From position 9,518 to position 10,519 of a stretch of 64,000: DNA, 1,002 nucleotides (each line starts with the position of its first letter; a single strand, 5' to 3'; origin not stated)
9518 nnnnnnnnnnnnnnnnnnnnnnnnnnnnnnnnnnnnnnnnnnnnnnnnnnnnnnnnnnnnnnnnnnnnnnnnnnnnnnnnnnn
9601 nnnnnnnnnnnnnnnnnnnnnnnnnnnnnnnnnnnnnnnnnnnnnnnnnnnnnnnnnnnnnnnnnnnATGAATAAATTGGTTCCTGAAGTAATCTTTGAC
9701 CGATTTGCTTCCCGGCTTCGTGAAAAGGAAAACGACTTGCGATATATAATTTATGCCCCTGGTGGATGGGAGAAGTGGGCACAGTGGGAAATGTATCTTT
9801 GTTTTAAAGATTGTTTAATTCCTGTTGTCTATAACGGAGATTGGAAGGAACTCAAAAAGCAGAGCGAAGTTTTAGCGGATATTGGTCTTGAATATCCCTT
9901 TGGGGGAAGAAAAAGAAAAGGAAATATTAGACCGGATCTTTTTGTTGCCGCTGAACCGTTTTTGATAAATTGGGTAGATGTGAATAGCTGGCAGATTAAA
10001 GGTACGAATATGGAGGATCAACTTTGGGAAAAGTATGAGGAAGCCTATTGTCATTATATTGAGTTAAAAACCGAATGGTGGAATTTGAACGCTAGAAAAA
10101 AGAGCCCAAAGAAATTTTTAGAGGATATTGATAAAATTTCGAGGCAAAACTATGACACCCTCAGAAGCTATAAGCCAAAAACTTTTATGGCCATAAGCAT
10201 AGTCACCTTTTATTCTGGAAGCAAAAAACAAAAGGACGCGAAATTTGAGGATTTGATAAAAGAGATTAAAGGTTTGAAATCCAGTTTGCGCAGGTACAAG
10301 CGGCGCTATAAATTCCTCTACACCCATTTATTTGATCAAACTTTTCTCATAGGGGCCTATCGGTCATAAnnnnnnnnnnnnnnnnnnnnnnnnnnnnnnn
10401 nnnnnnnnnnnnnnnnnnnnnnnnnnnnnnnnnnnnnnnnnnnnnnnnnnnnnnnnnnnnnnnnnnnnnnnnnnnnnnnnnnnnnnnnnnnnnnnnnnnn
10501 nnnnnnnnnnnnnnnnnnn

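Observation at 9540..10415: Low-GC islet encoding a candidate PD-(D/E)XK protein, inserted between FGE paralogs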

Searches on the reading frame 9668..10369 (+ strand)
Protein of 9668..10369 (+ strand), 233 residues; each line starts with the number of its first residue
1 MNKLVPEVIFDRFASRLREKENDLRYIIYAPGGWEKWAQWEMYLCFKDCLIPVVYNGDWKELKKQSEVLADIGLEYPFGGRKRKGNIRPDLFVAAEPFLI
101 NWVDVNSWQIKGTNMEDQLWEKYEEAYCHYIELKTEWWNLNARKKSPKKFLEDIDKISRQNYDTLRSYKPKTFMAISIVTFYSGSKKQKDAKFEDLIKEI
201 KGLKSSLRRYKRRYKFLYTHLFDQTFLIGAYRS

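Call 3: search_protein_families(library=pfam, proteins=[window:9668-10369:+], max_evalue=1)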
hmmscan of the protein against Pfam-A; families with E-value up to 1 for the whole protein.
window:9668-10369:+ (233 aa): 2 families
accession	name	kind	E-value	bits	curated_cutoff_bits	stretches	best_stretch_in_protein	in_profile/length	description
PF13390.11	DUF4108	-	0.0056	17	27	1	146-215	12-81/145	Protein of unknown function (DUF4108)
PF13863.11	DUF4200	-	0.53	11.1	29.7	0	115-218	11-114/119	Domain of unknown function (DUF4200)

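Call 4: search_protein_families(library=padloc, proteins=[window:9668-10369:+], max_evalue=1)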
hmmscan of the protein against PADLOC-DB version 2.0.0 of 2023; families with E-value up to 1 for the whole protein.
window:9668-10369:+ (233 aa): 0 families
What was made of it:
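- Closest known: Stand-alone. Different: No sequence similarity to Mrr-type Pfam or PADLOC models (calls 3, 4).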

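Call 5: search_protein_families(library=ncbifam, proteins=[window:9668-10369:+], max_evalue=1)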
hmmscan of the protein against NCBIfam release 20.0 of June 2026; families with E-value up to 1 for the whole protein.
window:9668-10369:+ (233 aa): 0 families

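Call 6: find_homologous_proteins(query=window:9668-10369:+, max_evalue=0.01)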
Query window:9668-10369:+ (233 aa): 3 proteins with E <= 0.01 among 217 candidates.
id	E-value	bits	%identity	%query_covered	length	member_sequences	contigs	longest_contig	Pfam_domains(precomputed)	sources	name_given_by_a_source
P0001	6.6e-157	538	100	100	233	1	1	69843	-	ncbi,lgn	ncbi:MAG: hypothetical protein ACE5G9_02495 [Nitrospinales bacterium]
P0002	2.1e-56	209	45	100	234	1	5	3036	-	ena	-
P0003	6.3e-53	198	42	100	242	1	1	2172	-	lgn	-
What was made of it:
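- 9668..10369 (+): ORF233, a 233-aa candidate PD-(D/E)XK-type nuclease. Proposed catalytic codons: E35 at 9770-9772, D90 at 9935-9937, E132 at 10061-10063, K134 at 10067-10069. Identical to the NCBI entry 'hypothetical protein ACE5G9_02495 [Nitrospinales bacterium]' (call 6).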

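Call 7: search_solved_structures(query=window:9668-10369:+, max_evalue=10)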
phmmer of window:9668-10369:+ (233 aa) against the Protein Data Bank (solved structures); distinct sequences matched with E-value up to 10: 2.
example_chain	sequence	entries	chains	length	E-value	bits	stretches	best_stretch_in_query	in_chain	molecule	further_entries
7pdy_B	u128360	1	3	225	1.1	12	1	133-185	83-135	38 kDa phosphoprotein,MHC class II beta chain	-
6ool_A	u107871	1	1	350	1.5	11.5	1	23-41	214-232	Netrin receptor UNC5B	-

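Call 12: find_encoding_contigs(protein=P0002, flank=10000)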
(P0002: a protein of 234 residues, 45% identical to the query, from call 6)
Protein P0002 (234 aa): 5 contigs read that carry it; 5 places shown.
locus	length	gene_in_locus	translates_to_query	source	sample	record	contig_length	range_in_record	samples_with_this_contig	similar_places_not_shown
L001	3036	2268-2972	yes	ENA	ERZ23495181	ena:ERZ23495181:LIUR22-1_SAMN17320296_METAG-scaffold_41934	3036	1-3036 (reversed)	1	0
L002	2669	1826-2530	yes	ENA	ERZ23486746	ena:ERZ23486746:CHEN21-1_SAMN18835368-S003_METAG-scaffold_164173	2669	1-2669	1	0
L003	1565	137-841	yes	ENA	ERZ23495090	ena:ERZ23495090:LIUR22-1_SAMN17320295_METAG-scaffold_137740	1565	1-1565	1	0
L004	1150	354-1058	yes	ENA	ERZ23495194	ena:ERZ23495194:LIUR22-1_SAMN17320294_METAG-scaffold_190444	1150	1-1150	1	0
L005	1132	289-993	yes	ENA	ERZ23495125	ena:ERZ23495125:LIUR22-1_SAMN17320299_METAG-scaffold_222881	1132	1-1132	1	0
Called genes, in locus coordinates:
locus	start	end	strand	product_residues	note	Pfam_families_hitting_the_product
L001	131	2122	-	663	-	PF01582:TIR, PF13676:TIR_2, PF13646:HEAT_2 (faint)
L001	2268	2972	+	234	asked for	-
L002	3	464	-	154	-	?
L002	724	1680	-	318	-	PF01582:TIR, PF13676:TIR_2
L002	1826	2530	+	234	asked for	-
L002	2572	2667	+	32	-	?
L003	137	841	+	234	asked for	-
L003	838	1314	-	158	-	PF02542:YgbB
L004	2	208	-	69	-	?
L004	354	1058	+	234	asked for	-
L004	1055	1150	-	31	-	?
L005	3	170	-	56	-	?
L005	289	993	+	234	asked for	-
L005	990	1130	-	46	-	?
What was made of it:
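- Tried and rejected: A TIR-plus-nuclease two-gene system, because the pairing occurs in only one lineage (call 12).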

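Call 13: find_encoding_contigs(protein=P0003, flank=10000)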
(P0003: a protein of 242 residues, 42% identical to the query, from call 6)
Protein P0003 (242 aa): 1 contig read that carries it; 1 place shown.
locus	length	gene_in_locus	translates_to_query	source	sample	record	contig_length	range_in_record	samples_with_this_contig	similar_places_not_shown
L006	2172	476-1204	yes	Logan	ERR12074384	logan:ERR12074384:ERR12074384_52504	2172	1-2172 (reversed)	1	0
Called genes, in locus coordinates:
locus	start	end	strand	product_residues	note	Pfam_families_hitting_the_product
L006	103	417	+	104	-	PF04993:TfoX_N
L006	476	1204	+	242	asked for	-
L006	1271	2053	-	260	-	PF01503:PRA-PH (weak), PF03819:MazG, PF01503:PRA-PH (weak), PF03819:MazG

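Call 14: predict_structure(alignment_id=A1)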
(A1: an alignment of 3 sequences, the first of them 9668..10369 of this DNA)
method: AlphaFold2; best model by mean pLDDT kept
length: 233 residues; sequences in the alignment: 3
mean_pLDDT: 54.4   pTM: 0.59
mean pLDDT of the five models: 54.4, 51.0, 40.2, 39.5, 32.8
residues with pLDDT >= 90: 0; 70-90: 63; 50-70: 74; < 50: 96
segments of 3 or more residues with pLDDT < 50: 49-127, 161-168, 186-189
pLDDT, mean of each block of 10 residues (from residue 1): 67 83 68 60 58 35 25 23 29 24 33 40 51 69 57 59 46 72 58 73 61 75 82 68
secondary structure, 60 per line:
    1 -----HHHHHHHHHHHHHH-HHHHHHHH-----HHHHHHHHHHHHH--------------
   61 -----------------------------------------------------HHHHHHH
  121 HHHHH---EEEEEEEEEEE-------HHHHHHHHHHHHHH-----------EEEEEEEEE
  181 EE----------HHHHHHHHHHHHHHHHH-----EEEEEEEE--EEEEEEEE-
elements in order: H6-19 H21-28 H34-46 H114-125 E129-139 H147-160 E172-182 H193-209 E215-222 E225-232
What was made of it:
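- Tried and rejected: The first AF2 model, built from 3 sequences, was too poor to use (pLDDT 54; call 14).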

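Call 15: search_protein_representatives(alignment_id=A1)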
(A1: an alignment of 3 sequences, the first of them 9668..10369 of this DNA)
Query: 3 sequences, 236 profile positions. Proteins with E-value up to 0.001 (for the whole library): 37; up to 1e-10: 26; up to 1e-30: 15. The best 37 are listed.
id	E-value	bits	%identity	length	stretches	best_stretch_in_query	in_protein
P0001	6.3e-125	431.6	-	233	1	1-234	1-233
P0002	4.0e-116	402.8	-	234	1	1-234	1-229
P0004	9.5e-52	192.1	-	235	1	1-235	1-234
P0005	3.8e-43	163.9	-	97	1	1-93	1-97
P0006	4.1e-43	163.8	-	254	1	1-234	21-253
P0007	6.4e-43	163.2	-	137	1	1-125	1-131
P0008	5.0e-39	150.5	-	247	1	3-232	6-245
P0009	4.9e-36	140.7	-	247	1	1-233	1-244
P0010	2.8e-35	138.2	-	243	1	1-232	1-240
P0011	1.4e-34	135.9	-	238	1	3-231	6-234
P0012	1.5e-34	135.8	-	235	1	2-232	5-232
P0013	2.5e-34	135.1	-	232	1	3-233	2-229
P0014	1.7e-32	129.1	-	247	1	3-212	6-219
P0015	4.1e-32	127.8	-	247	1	1-216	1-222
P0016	2.7e-31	125.2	-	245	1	3-232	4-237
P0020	1.6e-27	112.8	-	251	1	16-220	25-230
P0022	5.9e-24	101.1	-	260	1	3-232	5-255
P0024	2.0e-21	92.9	-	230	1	9-213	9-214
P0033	1.9e-06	43.8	-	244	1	9-232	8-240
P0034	2.7e-06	43.3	-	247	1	23-201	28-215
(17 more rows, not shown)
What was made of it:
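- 9668..10369 (+): The family has 37 representatives (call 15).
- Family: 37 representatives among 1.84 billion proteins, 26 at E <= 1e-10 (call 15).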

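Call 17: find_homologous_proteins(query=A2, max_evalue=0.001)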
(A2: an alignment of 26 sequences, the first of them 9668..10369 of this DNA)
Query A2 (26 sequences) (233 aa, profile of the alignment): 5 proteins with E <= 0.001 among 3315 candidates.
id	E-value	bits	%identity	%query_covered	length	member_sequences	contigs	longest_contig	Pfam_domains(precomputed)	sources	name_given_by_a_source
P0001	2.7e-71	258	100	100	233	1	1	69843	-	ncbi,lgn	ncbi:MAG: hypothetical protein ACE5G9_02495 [Nitrospinales bacterium]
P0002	2.2e-67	245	45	100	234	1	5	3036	-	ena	-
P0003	1.0e-66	243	42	100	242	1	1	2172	-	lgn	-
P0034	6.8e-51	191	23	71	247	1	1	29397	-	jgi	jgi:hypothetical protein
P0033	4.9e-44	169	25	55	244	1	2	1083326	-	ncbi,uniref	ncbi:hypothetical protein ABMA79_09600 [Halobacteriovorax sp. HFRX-2_2]|uniref:hypothetical protein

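Call 18: search_solved_structures(query=A2, max_evalue=10, show_alignments=2)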
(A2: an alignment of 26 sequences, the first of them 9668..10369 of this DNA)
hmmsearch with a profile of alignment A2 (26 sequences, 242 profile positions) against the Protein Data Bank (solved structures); distinct sequences matched with E-value up to 10: 3.
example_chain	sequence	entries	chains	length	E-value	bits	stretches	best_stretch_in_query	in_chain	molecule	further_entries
2z2u_A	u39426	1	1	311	0.063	16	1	115-161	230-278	UPF0026 protein MJ0257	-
6djt_A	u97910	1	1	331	0.07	15.8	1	115-161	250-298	S-adenosyl-L-methionine-dependent tRNA 4-demethylwyosine synthase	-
7fad_A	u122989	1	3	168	0.32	13.6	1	130-204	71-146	Gamma-tubulin complex component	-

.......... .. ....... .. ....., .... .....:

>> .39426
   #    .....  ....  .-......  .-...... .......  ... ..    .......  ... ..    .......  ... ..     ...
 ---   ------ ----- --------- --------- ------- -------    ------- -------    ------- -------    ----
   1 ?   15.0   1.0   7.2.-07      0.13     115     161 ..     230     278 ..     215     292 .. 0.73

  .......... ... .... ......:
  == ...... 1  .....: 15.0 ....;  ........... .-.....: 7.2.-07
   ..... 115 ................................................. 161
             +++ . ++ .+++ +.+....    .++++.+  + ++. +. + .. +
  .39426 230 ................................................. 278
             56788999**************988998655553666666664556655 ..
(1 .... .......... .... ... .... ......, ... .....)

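Call 19: search_protein_families(library=pfam, alignment_id=A2, max_evalue=1)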
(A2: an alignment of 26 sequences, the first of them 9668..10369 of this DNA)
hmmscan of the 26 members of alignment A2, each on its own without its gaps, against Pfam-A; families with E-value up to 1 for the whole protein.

A. member 1, window:9668-10369:+ (233 aa): 2 families
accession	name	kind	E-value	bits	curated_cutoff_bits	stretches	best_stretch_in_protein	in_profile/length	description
PF13390.11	DUF4108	-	0.0056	17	27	1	146-215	12-81/145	Protein of unknown function (DUF4108)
PF13863.11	DUF4200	-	0.53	11.1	29.7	0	115-218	11-114/119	Domain of unknown function (DUF4200)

B. families by the number of members that match (of 26 scanned): 23 families
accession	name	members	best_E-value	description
PF12018.13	FAP206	1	0.00027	Domain of unknown function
PF13390.11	DUF4108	1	0.0056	Protein of unknown function (DUF4108)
PF04572.17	Gb3_synth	1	0.0089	Alpha 1,4-glycosyltransferase conserved region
PF22780.1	HI0933_like_1st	1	0.011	HI0933-like protein barrel and H2TH domain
PF11648.16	RIG-I_C-RD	1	0.012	C-terminal domain of RIG-I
PF04634.17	YezG-like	1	0.014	Immunity protein YezG-like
PF00416.27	Ribosomal_S13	1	0.022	Ribosomal protein S13/S18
PF00712.24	DNA_pol3_beta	1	0.057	DNA polymerase III beta subunit, N-terminal domain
PF11827.13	DUF3347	1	0.065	Protein of unknown function (DUF3347)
PF18192.6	DNTTIP1_dimer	1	0.069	DNTTIP1 dimerisation domain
PF15861.10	partial_CstF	1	0.11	Partial cleavage stimulation factor domain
PF24990.1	PAS_13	1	0.12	ERT1/acuK family PAS domain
PF01642.28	MM_CoA_mutase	1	0.14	Methylmalonyl-CoA mutase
PF25749.1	SPO1_gp41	1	0.15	Phage SPO1 gene 41 protein family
PF17211.8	VHL_C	1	0.16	VHL box domain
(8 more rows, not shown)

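Call 22: find_encoding_contigs(protein=P0033, flank=10000, max_places=2)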
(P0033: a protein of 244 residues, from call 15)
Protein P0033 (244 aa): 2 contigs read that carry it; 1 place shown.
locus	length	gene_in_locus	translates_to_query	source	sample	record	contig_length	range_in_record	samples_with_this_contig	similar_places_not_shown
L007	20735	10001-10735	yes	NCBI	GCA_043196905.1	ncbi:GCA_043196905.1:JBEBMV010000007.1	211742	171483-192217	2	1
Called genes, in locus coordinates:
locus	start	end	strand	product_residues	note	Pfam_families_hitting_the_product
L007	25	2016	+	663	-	PF00270:DEAD, PF04851:ResIII, PF00271:Helicase_C, PF01424:R3H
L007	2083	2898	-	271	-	PF00583:Acetyltransf_1, PF13673:Acetyltransf_10 (weak), PF13508:Acetyltransf_7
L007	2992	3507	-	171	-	PF10543:ORF6N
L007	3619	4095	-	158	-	PF04229:GrpB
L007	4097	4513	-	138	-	-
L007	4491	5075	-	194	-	PF04229:GrpB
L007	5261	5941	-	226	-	-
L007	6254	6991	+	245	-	PF26915:Phage_P4_cII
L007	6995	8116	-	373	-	PF14350:Beta_protein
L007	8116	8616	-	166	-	PF06114:Peptidase_M78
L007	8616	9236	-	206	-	-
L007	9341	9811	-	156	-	-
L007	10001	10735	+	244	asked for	-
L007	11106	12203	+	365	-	PF14690:Zn_ribbon_ISL3, PF01610:DDE_Tnp_ISL3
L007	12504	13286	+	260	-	PF12146:Hydrolase_4, PF12697:Abhydrolase_6 (weak)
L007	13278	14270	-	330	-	PF08331:QueG_DUF1730, PF13237:Fer4_10 (faint), PF13484:Fer4_16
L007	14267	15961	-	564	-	PF00224:PK, PF02887:PK_C, PF13183:Fer4_8 (faint), PF12838:Fer4_7 (faint), PF00037:Fer4 (faint), PF13187:Fer4_9 (weak)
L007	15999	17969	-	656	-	-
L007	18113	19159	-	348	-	PF13462:Thioredoxin_4, PF01323:DSBA, PF13098:Thioredoxin_2 (faint)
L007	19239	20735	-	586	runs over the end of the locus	PF00664:ABC_membrane, PF00005:ABC_tran, PF13304:AAA_21 (faint), PF02463:SMC_N (weak)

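Call 23: find_encoding_contigs(protein=P0034, flank=10000, max_places=2)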
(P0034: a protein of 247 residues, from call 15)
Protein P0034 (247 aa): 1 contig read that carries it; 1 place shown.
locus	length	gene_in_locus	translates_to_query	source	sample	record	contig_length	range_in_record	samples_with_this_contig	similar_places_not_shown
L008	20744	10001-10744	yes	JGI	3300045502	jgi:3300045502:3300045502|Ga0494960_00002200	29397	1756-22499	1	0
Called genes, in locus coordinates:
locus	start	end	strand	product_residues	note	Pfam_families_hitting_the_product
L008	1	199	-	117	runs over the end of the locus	-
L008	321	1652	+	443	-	-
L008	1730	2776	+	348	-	PF02195:ParB_N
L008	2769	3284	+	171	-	-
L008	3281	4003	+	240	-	-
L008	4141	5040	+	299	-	-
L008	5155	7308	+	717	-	-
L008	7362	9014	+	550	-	PF13307:Helicase_C_2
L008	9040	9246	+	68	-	-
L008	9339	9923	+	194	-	PF00239:Resolvase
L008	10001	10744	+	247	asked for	-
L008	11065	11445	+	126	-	PF00565:SNase (weak)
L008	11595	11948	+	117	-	PF13443:HTH_26, PF01381:HTH_3 (weak)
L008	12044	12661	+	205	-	-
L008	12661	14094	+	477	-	-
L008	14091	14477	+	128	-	-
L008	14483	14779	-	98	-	-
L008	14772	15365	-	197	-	-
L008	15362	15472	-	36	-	-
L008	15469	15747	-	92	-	-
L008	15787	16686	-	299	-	-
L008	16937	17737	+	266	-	-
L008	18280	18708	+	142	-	-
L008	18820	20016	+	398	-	PF02321:OEP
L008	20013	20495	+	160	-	-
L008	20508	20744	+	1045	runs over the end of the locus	PF00873:ACR_tran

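Call 24: predict_structure(alignment_id=A2)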
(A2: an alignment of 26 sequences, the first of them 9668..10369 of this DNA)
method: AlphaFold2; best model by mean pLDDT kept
length: 233 residues; sequences in the alignment: 26
mean_pLDDT: 88.5   pTM: 0.87
mean pLDDT of the five models: 88.5, 86.4, 85.5, 85.4, 83.9
residues with pLDDT >= 90: 154; 70-90: 56; 50-70: 23; < 50: 0
segments of 3 or more residues with pLDDT < 50: none
pLDDT, mean of each block of 10 residues (from residue 1): 92 98 92 89 95 92 86 74 68 94 92 88 92 94 86 88 65 96 77 93 91 94 97 94
secondary structure, 60 per line:
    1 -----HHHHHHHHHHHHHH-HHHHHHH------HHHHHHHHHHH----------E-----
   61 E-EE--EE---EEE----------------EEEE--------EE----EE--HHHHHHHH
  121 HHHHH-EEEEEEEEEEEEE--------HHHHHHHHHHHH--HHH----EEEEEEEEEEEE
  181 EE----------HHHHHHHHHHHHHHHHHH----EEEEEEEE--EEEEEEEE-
elements in order: H6-19 H21-27 H34-44 E72-74 E91-94 H113-125 E127-139 H148-159 E169-182 H193-210 E215-222 E225-232
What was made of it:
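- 9668..10369 (+): AF2 model has pLDDT 88.5 and pTM 0.87 (call 24).
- On PD-(D/E)XK nuclease superfamily: They lie on H34-44, just before strand 91-94, and within strand 127-139 of the model (call 24). The secondary-structure order fits (call 24).
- E35/Q39 lie on H34-44, E75 ends strand 72-74, D90 precedes strand 91-94, E132/K134 lie within strand 127-139, and D153 lies on H148-159, which is followed by strand 169-182 (call 24). A confident model (pLDDT 88.5, pTM 0.87; call 24) finds no structural neighbour at E <= 1e-3 in the PDB or BFVD. The family alignment also gives a confident structure prediction (call 24).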

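Call 27: fold_search(model_id=the predicted structure, library=pdb)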
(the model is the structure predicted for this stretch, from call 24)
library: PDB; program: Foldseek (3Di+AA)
matches with E <= 10: 601; with E <= 0.001: 0
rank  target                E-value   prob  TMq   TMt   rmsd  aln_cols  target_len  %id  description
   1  3a0z_A                1.7e-01  0.08  0.15  0.21  17.0       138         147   14  Catalytic domain of histidine kinase ThkA (TM1359) (nucleotide free form 4: isopropanol, orthorombic) (released 2009-10-20)
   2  6rn1_B                2.1e-01  0.06  0.18  0.14  18.7       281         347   12  Structure of N-terminal truncated Plasmodium falciparum IMP-nucleotidase (released 2020-07-15)
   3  6b92                  2.2e-01  0.16  0.19  0.17   7.9       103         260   10  Crystal Structure of the N-terminal domain of human METTL16 in complex with SAH (released 2018-04-04)
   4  7a17_C                2.5e-01  0.20  0.22  0.17   6.8       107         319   16  Crystal structure of the 5-phosphatase domain of Synaptojanin1 bound to its substrate diC8-PI(3,4,5)P3 in complex with (released 2020-12-30)
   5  6gt5_A                2.7e-01  0.18  0.22  0.20  11.1       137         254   10  METTL16 MTase domain (crystal form 2) (released 2018-09-19)
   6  6cig                  2.9e-01  0.14  0.18  0.13   9.6       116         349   12  CRYSTAL STRUCTURE ANALYSIS OF SELENOMETHIONINE SUBSTITUTED ISOFLAVONE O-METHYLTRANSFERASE (released 2018-03-07)
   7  9gfs_C                3.3e-01  0.16  0.20  0.18   6.7       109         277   12  PsiM in complex with SAH (released 2025-07-23)
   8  3p9i_D                3.7e-01  0.30  0.24  0.17   6.9       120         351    8  Crystal structure of perennial ryegrass LpOMT1 complexed with S-adenosyl-L-homocysteine and sinapaldehyde (released 2011-01-12)
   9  4pgh_D                4.0e-01  0.28  0.24  0.17   6.8       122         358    9  Caffeic acid O-methyltransferase from Sorghum bicolor (released 2014-07-02)
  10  2qyo_A                4.0e-01  0.21  0.22  0.16   8.7       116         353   12  Crystal structure of isoflavone O-methyltransferase homolog in complex with biochanin A and SAH (released 2008-08-26)
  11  9hcg_t                4.0e-01  0.14  0.21  0.22   7.0       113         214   11  Mouse mitoribosome large subunit assembly intermediate bound to NSUN4, METRF4, MRM2, GTPBP7 and MALSU1-L0R8F8-mt-ACP c (released 2025-06-18)
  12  3ebc_B                4.0e-01  0.07  0.14  0.14   8.4       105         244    8  Structure of N141A HincII with Cognate DNA (released 2008-12-23)
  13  1bua_A                4.2e-01  0.21  0.31  0.31   8.2       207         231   11  STRUCTURAL AND ENERGETIC ORIGINS OF INDIRECT READOUT IN SITE-SPECIFIC DNA CLEAVAGE BY A RESTRICTION ENDONUCLEASE (released 1998-09-09)
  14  7waq_D                4.2e-01  0.14  0.20  0.14   8.1       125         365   14  SbSOMT in complex with resveratrol (released 2022-12-21)
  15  1b97_A                4.8e-01  0.15  0.27  0.26  10.5       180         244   11  ANALYSIS OF A MUTATIONAL HOT-SPOT IN THE ECORV RESTRICTION ENDONUCLEASE: A CATALYTIC ROLE FOR A MAIN CHAIN CARBONYL GR (released 1999-02-26)
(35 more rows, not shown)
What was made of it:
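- The weak Foldseek hits favour the EcoRV, HincII and BglI lineage (call 27).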

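Call 31: fold_search(model_id=the predicted structure, library=viral)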
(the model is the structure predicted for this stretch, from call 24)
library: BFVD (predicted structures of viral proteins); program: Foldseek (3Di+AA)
matches with E <= 10: 536; with E <= 0.001: 0
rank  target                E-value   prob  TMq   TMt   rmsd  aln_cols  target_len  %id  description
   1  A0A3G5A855            1.3e-02  0.95  0.26  0.20   5.7       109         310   16  Uncharacterized protein [Hyperionvirus sp.]
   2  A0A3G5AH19            1.7e-02  0.60  0.22  0.24   7.1       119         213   10  Uncharacterized protein [Sylvanvirus sp.]
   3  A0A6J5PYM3            2.7e-02  0.72  0.23  0.16   9.6       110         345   14  Uncharacterized protein [uncultured Caudovirales phage]
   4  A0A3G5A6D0            5.5e-02  0.38  0.22  0.17   7.4       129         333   10  Uncharacterized protein [Harvfovirus sp.]
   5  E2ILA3                5.5e-02  0.14  0.19  0.19  15.0       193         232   12  (no name in the UniProt tables at hand)
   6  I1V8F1                7.5e-02  0.20  0.18  0.17   8.5       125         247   19  Protein UL24 homolog [Equid alphaherpesvirus 8]
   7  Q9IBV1                7.5e-02  0.12  0.15  0.14  11.8       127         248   17  UL24 [Gallid alphaherpesvirus 2]
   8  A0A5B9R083            8.0e-02  0.10  0.17  0.16  12.2       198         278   15  Nuclear protein UL24 [Cacatuid alphaherpesvirus 2]
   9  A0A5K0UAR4            8.6e-02  0.57  0.24  0.19   6.3       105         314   13  Uncharacterized protein [Yasminevirus sp. GU-2018]
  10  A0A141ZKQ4            9.1e-02  0.33  0.20  0.21   6.0        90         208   13  (no name in the UniProt tables at hand)
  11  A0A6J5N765            9.7e-02  0.14  0.20  0.17  12.6       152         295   14  PD-(D/E)XK nuclease superfamily [uncultured Caudovirales phage]
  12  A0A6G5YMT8            9.7e-02  0.07  0.15  0.15  18.4       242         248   12  (no name in the UniProt tables at hand)
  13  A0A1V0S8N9            1.0e-01  0.25  0.21  0.19   6.5       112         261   12  Chromatin organization modifier chromo domain protein [Catovirus CTV1]
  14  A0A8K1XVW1            1.2e-01  0.20  0.17  0.16   6.6       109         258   17  (no name in the UniProt tables at hand)
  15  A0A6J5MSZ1            1.2e-01  0.11  0.12  0.09  11.1        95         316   17  Exodeoxyribonuclease 8, PDDEXK-like domain containing protein [uncultured Caudovirales phage]
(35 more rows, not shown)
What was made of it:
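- These are EcoRV, HincII, BglI, SFTSV L endonuclease and CidB in the PDB (call 27), and UL24, RecE-like, Exo V and 'PD-(D/E)XK superfamily' phage proteins in BFVD (call 31). The best Foldseek E-values were 0.17 (PDB) and 0.013 (BFVD), with TM-scores of at most 0.31 (calls 27, 31). Many of the top sub-threshold hits are Rossmann-type methyltransferases and histidine-kinase ATPase domains (calls 27, 31). Five distinct PD-(D/E)XK proteins in the PDB list and at least four kinds in the BFVD list recur among the weak hits (calls 27, 31).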

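Call 34: find_encoding_contigs(protein=P0008, flank=8000, max_places=3)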
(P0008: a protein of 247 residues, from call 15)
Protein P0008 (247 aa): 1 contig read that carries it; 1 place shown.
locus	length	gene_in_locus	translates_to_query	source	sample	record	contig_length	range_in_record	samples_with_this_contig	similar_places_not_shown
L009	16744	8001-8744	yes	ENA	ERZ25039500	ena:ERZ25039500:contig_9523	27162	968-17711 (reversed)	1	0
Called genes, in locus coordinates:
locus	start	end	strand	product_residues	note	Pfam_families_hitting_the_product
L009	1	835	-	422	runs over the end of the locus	PF00589:Phage_integrase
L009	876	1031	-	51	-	-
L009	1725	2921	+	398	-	-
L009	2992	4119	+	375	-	-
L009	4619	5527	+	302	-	-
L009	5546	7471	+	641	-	PF00580:UvrD-helicase, PF13245:AAA_19, PF13361:UvrD_C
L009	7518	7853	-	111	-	PF12844:HTH_19 (faint), PF13560:HTH_31, PF01381:HTH_3, PF13443:HTH_26 (faint)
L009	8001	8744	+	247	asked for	-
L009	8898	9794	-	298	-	-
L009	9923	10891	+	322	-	PF00091:Tubulin, PF12327:FtsZ_C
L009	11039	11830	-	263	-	-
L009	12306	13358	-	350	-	PF04536:TPM_phosphatase, PF00226:DnaJ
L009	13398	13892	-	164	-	PF07007:LprI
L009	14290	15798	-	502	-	PF05598:DUF772, PF01609:DDE_Tnp_1, PF13751:DDE_Tnp_1_6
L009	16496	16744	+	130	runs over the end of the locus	PF02627:CMD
